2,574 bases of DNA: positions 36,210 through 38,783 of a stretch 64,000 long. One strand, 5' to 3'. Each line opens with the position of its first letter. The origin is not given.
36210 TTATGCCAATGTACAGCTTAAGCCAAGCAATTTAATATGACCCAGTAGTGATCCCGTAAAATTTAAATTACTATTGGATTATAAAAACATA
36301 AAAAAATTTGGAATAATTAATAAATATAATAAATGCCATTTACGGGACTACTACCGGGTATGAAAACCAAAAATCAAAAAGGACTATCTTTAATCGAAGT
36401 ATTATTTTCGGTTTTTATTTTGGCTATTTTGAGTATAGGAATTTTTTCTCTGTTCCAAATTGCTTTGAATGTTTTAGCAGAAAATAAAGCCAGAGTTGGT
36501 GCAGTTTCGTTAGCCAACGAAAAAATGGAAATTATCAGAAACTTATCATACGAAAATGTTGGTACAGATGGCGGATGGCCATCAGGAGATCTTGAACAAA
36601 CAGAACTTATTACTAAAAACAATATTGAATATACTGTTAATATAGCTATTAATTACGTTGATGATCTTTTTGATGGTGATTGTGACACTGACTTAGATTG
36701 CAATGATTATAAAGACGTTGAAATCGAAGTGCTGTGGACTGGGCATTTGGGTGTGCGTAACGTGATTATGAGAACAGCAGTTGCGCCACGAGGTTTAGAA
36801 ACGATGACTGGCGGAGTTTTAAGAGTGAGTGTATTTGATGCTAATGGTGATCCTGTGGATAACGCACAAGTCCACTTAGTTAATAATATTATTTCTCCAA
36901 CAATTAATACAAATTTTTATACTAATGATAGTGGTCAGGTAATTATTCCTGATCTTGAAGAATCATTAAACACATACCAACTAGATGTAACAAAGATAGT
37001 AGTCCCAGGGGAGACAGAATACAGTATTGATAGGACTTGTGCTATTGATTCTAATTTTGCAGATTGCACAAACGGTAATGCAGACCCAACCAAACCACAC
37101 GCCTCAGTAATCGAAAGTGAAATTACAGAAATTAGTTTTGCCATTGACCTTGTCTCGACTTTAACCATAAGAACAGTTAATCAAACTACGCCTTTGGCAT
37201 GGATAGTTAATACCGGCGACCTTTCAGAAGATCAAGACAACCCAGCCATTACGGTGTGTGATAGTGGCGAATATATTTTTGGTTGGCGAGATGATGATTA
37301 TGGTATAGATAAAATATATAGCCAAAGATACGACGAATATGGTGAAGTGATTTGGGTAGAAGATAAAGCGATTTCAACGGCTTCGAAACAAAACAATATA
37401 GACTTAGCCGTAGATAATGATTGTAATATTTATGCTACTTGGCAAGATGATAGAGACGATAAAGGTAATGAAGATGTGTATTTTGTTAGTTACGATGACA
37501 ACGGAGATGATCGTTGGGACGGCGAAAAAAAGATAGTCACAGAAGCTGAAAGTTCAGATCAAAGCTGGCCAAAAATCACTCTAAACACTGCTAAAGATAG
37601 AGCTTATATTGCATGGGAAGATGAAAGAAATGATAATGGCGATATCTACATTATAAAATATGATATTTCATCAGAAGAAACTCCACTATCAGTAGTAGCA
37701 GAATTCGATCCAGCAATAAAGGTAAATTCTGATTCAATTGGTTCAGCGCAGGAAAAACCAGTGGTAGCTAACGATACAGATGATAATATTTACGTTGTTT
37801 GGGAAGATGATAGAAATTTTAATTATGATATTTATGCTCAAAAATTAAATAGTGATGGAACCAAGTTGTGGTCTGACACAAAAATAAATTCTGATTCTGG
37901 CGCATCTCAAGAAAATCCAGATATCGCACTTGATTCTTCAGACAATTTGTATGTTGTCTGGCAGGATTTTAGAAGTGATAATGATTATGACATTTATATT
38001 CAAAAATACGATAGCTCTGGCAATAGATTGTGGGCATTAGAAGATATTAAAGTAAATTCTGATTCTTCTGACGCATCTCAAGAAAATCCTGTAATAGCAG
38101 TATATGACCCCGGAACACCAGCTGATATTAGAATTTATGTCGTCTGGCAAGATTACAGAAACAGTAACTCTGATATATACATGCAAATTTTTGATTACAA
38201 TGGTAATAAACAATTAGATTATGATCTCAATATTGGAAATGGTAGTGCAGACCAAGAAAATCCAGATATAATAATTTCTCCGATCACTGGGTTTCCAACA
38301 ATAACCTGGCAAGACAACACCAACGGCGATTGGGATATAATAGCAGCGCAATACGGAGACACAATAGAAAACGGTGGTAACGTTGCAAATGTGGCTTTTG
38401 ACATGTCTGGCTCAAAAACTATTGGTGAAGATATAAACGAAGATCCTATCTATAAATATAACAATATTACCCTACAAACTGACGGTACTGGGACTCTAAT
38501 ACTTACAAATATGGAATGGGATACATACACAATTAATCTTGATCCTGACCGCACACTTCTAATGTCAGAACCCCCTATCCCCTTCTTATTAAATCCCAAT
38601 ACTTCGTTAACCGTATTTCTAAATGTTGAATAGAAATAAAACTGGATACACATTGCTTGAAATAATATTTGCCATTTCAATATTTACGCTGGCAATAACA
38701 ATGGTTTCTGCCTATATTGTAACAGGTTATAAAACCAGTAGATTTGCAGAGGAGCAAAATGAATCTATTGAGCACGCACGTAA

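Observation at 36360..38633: Giant pilin-like protein with seven tandem ~45-aa repeats (candidate beta-propeller adhesin on a type IV pilus)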

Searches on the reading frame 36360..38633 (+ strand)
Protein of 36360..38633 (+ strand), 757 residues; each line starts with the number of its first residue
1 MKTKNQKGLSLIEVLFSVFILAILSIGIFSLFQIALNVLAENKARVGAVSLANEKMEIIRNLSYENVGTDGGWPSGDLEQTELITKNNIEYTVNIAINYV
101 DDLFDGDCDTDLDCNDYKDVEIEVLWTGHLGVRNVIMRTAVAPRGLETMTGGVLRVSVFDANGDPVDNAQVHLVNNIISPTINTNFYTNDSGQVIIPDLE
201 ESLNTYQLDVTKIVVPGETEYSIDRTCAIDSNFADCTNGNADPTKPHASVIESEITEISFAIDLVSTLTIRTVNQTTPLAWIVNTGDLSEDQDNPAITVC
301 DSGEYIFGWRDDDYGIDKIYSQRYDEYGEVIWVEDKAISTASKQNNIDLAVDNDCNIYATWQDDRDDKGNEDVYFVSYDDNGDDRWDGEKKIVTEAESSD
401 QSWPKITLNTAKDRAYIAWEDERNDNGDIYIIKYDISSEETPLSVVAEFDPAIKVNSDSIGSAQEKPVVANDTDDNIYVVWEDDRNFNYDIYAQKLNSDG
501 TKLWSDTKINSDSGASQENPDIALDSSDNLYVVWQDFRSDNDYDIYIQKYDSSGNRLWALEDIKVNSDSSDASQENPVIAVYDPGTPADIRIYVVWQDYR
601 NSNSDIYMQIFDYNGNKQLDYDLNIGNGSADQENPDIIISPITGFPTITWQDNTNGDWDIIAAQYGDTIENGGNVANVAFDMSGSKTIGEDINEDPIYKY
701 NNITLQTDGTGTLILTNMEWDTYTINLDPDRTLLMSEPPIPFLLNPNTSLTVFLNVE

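Call 3: search_protein_families(library=pfam, proteins=[window:36360-38633:+], max_evalue=1)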
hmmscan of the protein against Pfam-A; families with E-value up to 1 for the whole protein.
window:36360-38633:+ (757 aa): 2 families
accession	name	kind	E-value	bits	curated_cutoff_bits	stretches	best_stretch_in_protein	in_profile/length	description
PF07963.17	N_methyl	-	4.5e-06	26.4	21.2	1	4-29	2-27/27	Prokaryotic N-terminal methylation motif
PF13620.12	CarboxypepD_reg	-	9.6e-05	23.1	32.3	1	154-212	2-56/82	Carboxypeptidase regulatory-like domain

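Call 4: search_protein_families(library=ncbifam, proteins=[window:36360-38633:+], max_evalue=1)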
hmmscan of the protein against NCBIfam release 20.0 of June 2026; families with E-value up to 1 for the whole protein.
window:36360-38633:+ (757 aa): 10 families
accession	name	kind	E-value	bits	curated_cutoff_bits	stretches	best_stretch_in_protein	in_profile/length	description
TIGR04275.1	beta_prop_Msarc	repeat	5.5e-13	48.4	85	5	593-608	20-35/40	beta-propeller repeat protein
NF047494.1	Lepto_SBBP_lipo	equivalog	3.2e-09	36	400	2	469-567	134-242/466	SBBP repeat beta-propeller lipoprotein, LipL53 family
NF053835.1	PDIAV_lipo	equivalog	5.4e-06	26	90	2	400-617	88-297/458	PDIAV motif-containing lipoprotein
TIGR02523.1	type_IV_pilV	equivalog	0.0003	21.3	52.2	1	6-61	1-56/139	type IV pilus modification protein PilV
NF041013.1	T4P_ComGE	equivalog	0.00035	20.6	49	1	4-57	1-54/83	competence type IV pilus minor pilin ComGE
TIGR02532.1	IV_pilin_GFxxxE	domain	0.0088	15.9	16.3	1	6-26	1-21/24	prepilin-type N-terminal cleavage/methylation domain-containing protein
TIGR02543.1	List_Bact_rpt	repeat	0.039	14.3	20.95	0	332-364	11-43/44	TIGR02543 family repeat protein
NF041002.1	pilin_ComGF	equivalog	0.048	13.9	80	1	6-40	1-35/139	competence type IV pilus minor pilin ComGF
TIGR02599.1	TIGR02599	subfamily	0.15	11.3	256.5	1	9-62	2-56/361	Verru_Chthon cassette protein C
TIGR01711.1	gspJ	equivalog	0.19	11.5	64.85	1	8-70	2-68/192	type II secretion system minor pseudopilin GspJ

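Call 6: find_homologous_proteins(query=window:36360-38630:+, max_evalue=0.001)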
Query window:36360-38630:+ (757 aa): 337 proteins with E <= 0.001 among 8000 candidates; the best 120 are listed.
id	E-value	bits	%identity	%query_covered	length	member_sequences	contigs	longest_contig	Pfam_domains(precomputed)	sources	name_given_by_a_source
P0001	0.0e+0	1704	100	100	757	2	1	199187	PF07963.18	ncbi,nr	ncbi:prepilin-type N-terminal cleavage/methylation domain-containing protein [Patescibacteria group 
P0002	3.8e-262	890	58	100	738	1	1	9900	PF07963.18,PF13620.13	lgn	-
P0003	2.9e-233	794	53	99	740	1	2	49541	-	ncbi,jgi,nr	ncbi:hypothetical protein C4569_03285 [Candidatus Parcubacteria bacterium]|nr:MAG: hypothetical prot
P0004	2.6e-192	659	45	100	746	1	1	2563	-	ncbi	-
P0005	1.8e-183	630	45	100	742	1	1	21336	PF07963.18,PF13620.13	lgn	-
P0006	3.0e-182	626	43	99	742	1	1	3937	PF07963.18,PF13620.13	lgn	-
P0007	1.2e-180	620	42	99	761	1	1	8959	PF07963.18,PF15892.12,PF13620.13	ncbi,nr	ncbi:MAG: carboxypeptidase regulatory-like domain-containing protein [Patescibacteria group bacteriu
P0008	3.8e-180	619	42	100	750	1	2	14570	PF13620.13,PF04616.21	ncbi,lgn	-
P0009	1.1e-179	617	44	100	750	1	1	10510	PF13620.13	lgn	-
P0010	7.4e-178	611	41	99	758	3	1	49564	PF15892.12,PF13620.13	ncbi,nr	ncbi:MAG: carboxypeptidase regulatory-like domain-containing protein [bacterium]|nr:carboxypeptidase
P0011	1.2e-174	601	45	100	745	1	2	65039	PF13620.13,PF04616.21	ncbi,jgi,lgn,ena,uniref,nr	ncbi:MAG: hypothetical protein COT81_00355 [Candidatus Buchananbacteria bacterium CG10_big_fil_rev_8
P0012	4.3e-173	595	33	59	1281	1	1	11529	PF04151.22,PF01650.24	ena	-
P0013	2.0e-171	590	43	100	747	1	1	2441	PF07963.18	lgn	-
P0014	2.3e-171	590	41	99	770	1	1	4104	PF15892.12,PF13620.13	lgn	-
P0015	5.4e-169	582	42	99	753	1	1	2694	PF07963.18,PF13620.13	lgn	-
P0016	2.3e-168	580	41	97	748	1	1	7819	PF13620.13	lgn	-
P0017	2.3e-168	580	40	100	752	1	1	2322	PF13620.13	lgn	-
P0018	2.9e-168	579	43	100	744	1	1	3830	PF02369.23,PF13620.13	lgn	-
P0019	6.0e-168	578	43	99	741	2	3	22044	PF13620.13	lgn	-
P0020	3.2e-167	576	39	99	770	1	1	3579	PF15892.12,PF13620.13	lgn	-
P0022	9.1e-166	571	38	100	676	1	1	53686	PF13620.13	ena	-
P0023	1.2e-164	568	43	99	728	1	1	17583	PF15892.12,PF13620.13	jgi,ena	-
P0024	3.4e-164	566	42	100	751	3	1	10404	PF13620.13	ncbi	-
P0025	2.0e-158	547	43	61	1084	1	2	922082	PF13620.13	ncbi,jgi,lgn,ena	ncbi:MAG: hypothetical protein WC675_01700 [Patescibacteria group bacterium]|jgi:hypothetical protei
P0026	9.4e-154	532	40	100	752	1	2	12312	PF13620.13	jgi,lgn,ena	-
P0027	1.2e-153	531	43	57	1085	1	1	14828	PF13620.13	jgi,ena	-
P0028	8.8e-152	525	41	100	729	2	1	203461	PF07963.18,PF07494.18,PF13620.13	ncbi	ncbi:MAG: carboxypeptidase regulatory-like domain-containing protein [bacterium]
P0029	1.3e-149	518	39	100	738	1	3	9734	PF07963.18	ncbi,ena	-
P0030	1.7e-146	508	41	99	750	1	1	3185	PF07963.18,PF15892.12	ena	-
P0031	3.9e-146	506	41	57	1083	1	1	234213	PF07963.18,PF13620.13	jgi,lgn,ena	-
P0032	4.2e-145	503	40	100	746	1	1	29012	PF07963.18,PF06739.18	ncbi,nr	ncbi:MAG: prepilin-type N-terminal cleavage/methylation domain-containing protein [Patescibacteria g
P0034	4.0e-144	500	39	99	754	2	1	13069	PF13620.13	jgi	-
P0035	4.7e-144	499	40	99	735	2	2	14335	PF07963.18,PF13620.13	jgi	jgi:prepilin-type N-terminal cleavage/methylation domain-containing protein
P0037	5.3e-142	493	39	99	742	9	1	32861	PF13620.13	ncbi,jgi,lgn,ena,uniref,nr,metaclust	ncbi:hypothetical protein A3H66_01270 [Candidatus Falkowbacteria bacterium RIFCSPLOWO2_02_FULL_45_21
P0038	7.3e-142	492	39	99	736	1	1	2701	PF07963.18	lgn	-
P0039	1.2e-141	491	40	99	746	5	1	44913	PF07963.18,PF06739.18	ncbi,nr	ncbi:prepilin-type N-terminal cleavage/methylation domain-containing protein [Candidatus Falkowbacte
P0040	1.3e-140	488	37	100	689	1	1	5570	PF07963.18,PF02369.23,PF13620.13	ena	-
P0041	7.9e-140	485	40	99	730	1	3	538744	PF13620.13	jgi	jgi:hypothetical protein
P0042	3.6e-138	480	39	99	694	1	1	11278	PF07963.18,PF13620.13,PF04616.21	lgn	-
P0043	3.7e-138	480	40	99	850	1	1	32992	PF13715.13,PF07963.18,PF02369.23,PF24025.2,PF15892.12,PF13620.13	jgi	jgi:prepilin-type N-terminal cleavage/methylation domain-containing protein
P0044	7.7e-137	476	37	86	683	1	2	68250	PF07963.18,PF15892.12,PF13620.13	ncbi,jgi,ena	ncbi:MAG: prepilin-type N-terminal cleavage/methylation domain-containing protein [Candidatus Falkow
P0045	2.0e-136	474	39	99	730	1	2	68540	PF07963.18,PF13620.13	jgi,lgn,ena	-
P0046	1.4e-135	471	40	99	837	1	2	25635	PF13620.13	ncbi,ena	-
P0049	6.4e-135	469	40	99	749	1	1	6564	PF13620.13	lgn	-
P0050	1.9e-134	468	37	100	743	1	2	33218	PF07963.18,PF04616.21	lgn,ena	-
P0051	9.9e-134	465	39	99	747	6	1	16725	PF07963.18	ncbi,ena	-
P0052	1.1e-133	465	40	99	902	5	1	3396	PF07963.18,PF13620.13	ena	-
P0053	1.4e-133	465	40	100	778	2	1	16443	PF07963.18,PF13620.13,PF24107.2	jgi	-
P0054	2.6e-133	464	39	99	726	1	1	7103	PF13620.13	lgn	-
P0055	4.1e-133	463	39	99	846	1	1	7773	PF07963.18,PF15892.12,PF13620.13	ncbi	ncbi:MAG: carboxypeptidase regulatory-like domain-containing protein [Patescibacteria group bacteriu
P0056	2.4e-132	461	37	99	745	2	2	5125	PF07963.18,PF15892.12,PF13620.13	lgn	-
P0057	4.2e-132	460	40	100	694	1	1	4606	PF07963.18,PF13620.13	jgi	jgi:prepilin-type N-terminal cleavage/methylation domain-containing protein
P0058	4.8e-132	460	38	100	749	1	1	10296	PF07963.18,PF15892.12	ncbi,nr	ncbi:MAG: prepilin-type N-terminal cleavage/methylation domain-containing protein [Patescibacteria g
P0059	1.9e-131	458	39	99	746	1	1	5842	PF07963.18,PF13620.13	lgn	-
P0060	5.0e-130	453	39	100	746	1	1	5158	PF13620.13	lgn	-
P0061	1.9e-129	451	38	99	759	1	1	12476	PF15892.12,PF13620.13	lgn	-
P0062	3.6e-129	450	37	99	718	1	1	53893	PF07963.18,PF13620.13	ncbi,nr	ncbi:carboxypeptidase regulatory-like domain-containing protein [Candidatus Falkowbacteria bacterium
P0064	3.6e-127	444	38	100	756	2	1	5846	PF07963.18,PF13620.13,PF24107.2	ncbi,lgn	-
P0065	1.7e-126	441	37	100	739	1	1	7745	PF07963.18,PF13620.13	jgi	jgi:prepilin-type N-terminal cleavage/methylation domain-containing protein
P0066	2.6e-126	441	38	97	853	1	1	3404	PF13715.13,PF17789.8,PF24025.2,PF13620.13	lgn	-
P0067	7.1e-126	439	38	99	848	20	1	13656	PF13620.13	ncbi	ncbi:MAG: prepilin-type N-terminal cleavage/methylation domain-containing protein [Patescibacteria g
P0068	1.7e-125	438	36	99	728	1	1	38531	PF13620.13,PF06739.18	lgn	-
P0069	3.5e-125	437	38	100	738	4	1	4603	PF07963.18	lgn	-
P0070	5.3e-125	436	38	100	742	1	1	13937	PF07963.18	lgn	-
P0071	1.0e-121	426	36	100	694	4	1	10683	PF07963.18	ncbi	-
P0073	1.7e-121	425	40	93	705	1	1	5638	PF13620.13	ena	-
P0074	5.9e-121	423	38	99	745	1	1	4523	PF07963.18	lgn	-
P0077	4.3e-118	414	38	100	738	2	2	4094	PF07963.18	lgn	-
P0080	9.3e-115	403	38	97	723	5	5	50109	PF13620.13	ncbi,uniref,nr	ncbi:hypothetical protein A2331_00170 [Candidatus Falkowbacteria bacterium RIFOXYB2_FULL_34_18]|unir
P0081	3.3e-114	401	35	99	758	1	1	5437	PF13620.13,PF04616.21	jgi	jgi:type II secretory pathway pseudopilin PulG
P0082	5.6e-113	397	35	100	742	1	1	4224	PF07963.18,PF15892.12,PF13620.13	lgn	-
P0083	1.4e-111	392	37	100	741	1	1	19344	PF07963.18,PF13620.13,PF06739.18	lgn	-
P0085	2.1e-109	385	35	100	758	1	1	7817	PF07963.18,PF13620.13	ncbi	-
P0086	3.5e-105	371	34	100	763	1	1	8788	PF13620.13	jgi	-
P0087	3.6e-105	371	35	99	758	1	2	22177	PF13620.13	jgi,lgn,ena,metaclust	metaclust:\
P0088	7.7e-105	370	35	100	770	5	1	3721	PF07963.18,PF13620.13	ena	-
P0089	1.6e-103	365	38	81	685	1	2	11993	PF13620.13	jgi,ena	-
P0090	4.5e-103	364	35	99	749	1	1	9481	PF07963.18,PF02369.23,PF13620.13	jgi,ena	-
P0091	4.9e-103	364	35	99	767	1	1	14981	PF07963.18,PF13620.13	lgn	-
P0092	7.0e-103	363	34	85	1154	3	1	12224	PF13620.13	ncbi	-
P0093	1.8e-100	355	34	99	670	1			PF13620.13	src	-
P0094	1.0e-99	353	31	49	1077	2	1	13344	PF07494.18,PF24316.2,PF15892.12,PF06739.18,PF00041.28,PF04616.21,PF13088.13,PF16656.12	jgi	jgi:hypothetical protein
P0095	5.6e-98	347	33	100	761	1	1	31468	PF13620.13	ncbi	-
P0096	7.2e-97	343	32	87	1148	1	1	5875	PF07963.18,PF13385.14,PF13620.13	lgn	-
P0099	2.8e-93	332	39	70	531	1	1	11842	PF07963.18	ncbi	ncbi:MAG: prepilin-type N-terminal cleavage/methylation domain-containing protein, partial [Candidat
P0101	1.2e-89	320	32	98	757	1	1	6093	PF07963.18,PF13620.13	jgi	jgi:prepilin-type N-terminal cleavage/methylation domain-containing protein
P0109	1.9e-79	286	30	100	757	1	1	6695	PF13620.13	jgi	jgi:type II secretory pathway pseudopilin PulG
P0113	1.0e-71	260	31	42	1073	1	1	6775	PF24316.2,PF06739.18,PF00041.28,PF13088.13,PF16656.12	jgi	jgi:hypothetical protein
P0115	6.4e-71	258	26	100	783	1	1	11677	PF07963.18,PF17802.8,PF13620.13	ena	-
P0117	8.6e-68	247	44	35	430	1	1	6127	PF13715.13,PF02369.23,PF13620.13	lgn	-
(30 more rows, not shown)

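Call 11: find_encoding_contigs(protein=P0001, flank=10000, max_places=2)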
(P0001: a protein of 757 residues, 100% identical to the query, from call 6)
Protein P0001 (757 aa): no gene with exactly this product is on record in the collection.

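Call 12: find_encoding_contigs(protein=P0011, flank=8000, max_places=2)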
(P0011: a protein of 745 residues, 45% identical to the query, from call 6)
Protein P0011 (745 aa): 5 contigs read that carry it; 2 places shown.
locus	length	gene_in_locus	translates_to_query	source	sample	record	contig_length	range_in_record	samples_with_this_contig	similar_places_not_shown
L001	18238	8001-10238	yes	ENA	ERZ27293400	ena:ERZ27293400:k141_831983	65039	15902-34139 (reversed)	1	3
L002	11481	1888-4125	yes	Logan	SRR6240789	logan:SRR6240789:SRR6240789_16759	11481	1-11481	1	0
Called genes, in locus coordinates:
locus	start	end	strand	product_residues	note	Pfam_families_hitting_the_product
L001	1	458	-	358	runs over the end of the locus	PF03033:Glyco_transf_28, PF13528:Glyco_trans_1_3 (weak), PF04101:Glyco_tran_28_C, PF00201:UDPGT (weak)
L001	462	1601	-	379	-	PF01098:FTSW_RODA_SPOVE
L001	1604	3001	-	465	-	PF21799:MurD-like_N, PF08245:Mur_ligase_M, PF02875:Mur_ligase_C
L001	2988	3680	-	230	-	PF02578:Cu-oxidase_4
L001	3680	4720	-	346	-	PF10555:MraY_sig1 (faint), PF00953:Glycos_transf_4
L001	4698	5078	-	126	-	-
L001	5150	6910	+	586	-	PF05157:MshEN, PF00437:T2SSE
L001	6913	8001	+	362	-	PF00482:T2SSF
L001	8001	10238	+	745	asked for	PF13620:CarboxypepD_reg (weak), PF04616:Glyco_hydro_43 (faint)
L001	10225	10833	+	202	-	-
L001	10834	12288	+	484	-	-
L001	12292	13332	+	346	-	PF06723:MreB_Mbl (faint), PF11104:PilM_2, PF14450:FtsA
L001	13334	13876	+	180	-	-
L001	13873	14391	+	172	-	-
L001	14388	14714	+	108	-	-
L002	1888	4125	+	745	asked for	PF13620:CarboxypepD_reg (weak), PF04616:Glyco_hydro_43 (faint)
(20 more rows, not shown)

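Call 18: predict_structure(alignment_id=A1)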
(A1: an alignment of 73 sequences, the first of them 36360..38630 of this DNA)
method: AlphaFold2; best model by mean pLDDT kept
length: 757 residues; sequences in the alignment: 73
mean_pLDDT: 90.5   pTM: 0.77
mean pLDDT of the five models: 90.5, 90.3, 90.2, 88.9, 88.9
residues with pLDDT >= 90: 533; 70-90: 186; 50-70: 32; < 50: 6
segments of 3 or more residues with pLDDT < 50: 1-6
pLDDT, mean of each block of 10 residues (from residue 1): 48 81 87 89 93 94 87 87 93 93 74 80 93 94 72 93 94 93 94 93 95 77 94 90 95 91 95 90 86 96 96 88 95 91 93 96 87 94 91 85 95 95 91 84 70 89 95 97 94 97 96 92 97 94 95 93 91 96 93 96 93 94 86 97 95 94 86 88 94 88 92 94 94 91 93 93
secondary structure, 60 per line:
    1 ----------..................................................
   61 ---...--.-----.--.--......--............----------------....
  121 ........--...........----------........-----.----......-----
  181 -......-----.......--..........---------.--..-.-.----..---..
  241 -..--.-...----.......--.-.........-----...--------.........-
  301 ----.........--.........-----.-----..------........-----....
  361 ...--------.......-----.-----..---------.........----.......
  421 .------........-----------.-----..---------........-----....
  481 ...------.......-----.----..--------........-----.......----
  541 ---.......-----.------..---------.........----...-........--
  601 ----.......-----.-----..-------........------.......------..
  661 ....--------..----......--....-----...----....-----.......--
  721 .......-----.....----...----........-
elements in order (helices of 4 or more, strands of 3 or more residues): H11-60 E81-86 E89-100 E117-128 E131-141 E152-159 E170-175 E182-187 E193-199 E202-211 E248-250 E255-261 E266-274 E280-282 E291-299 E305-313 E316-324 E344-351 E357-363 E372-378 E401-409 E414-421 E428-435 E464-471 E477-483 E490-496 E517-524 E530-536 E544-550 E574-582 E591-598 E605-611 E632-639 E646-652 E659-664 E679-684 E687-690 E696-698 E703-706 E712-718 E721-727 E733-737 E742-744 E749-756
